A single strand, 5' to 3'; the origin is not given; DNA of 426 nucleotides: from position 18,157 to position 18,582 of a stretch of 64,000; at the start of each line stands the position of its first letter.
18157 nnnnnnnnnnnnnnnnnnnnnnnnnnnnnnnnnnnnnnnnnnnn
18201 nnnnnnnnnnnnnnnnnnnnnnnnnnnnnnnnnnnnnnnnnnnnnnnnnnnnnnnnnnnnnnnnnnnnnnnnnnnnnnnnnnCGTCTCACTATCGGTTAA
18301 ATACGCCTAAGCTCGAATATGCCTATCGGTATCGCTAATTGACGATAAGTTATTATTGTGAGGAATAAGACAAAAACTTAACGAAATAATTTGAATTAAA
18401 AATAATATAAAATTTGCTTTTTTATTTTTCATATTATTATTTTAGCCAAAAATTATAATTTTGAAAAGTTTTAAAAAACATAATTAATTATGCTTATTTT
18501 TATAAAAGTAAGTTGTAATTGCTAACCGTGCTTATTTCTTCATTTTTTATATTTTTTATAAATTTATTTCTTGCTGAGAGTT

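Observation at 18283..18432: In-frame amber codon separates a complete signal/lipobox peptide from the 740-aa body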

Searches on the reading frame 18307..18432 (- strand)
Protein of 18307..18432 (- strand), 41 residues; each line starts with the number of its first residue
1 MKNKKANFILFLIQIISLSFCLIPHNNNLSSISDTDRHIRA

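Call 10: search_protein_families(library=pfam, proteins=[window:18310-18432:-], max_evalue=0.1)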
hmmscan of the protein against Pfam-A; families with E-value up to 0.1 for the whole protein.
window:18310-18432:- (41 aa): 0 families

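Call 46: find_encoding_contigs(protein=window:18307-18432:-, flank=3000, max_places=10)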
Protein window:18307-18432:- (41 aa): 3 contigs read that carry it; 2 places shown.
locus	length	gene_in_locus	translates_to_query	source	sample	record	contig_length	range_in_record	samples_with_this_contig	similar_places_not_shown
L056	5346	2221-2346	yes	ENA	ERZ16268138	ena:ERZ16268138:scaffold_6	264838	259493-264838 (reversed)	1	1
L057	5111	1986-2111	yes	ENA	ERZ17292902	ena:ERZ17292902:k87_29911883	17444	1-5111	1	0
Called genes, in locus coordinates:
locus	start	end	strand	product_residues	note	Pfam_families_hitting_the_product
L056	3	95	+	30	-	?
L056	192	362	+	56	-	PF00471:Ribosomal_L33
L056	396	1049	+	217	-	PF00753:Lactamase_B, PF23023:Anti-Pycsar_Apyc1, PF19583:ODP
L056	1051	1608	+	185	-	PF08207:EFP_N, PF01132:EFP, PF09285:Elong-fact-P_C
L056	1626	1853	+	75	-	PF03672:UPF0154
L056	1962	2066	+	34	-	-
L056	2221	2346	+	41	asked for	-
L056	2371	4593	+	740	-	-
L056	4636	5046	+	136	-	-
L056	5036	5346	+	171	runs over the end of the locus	-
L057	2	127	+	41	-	?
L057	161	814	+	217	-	PF00753:Lactamase_B, PF23023:Anti-Pycsar_Apyc1, PF19583:ODP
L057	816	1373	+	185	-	PF08207:EFP_N, PF01132:EFP, PF09285:Elong-fact-P_C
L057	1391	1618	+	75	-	PF03672:UPF0154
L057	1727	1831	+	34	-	-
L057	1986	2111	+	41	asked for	-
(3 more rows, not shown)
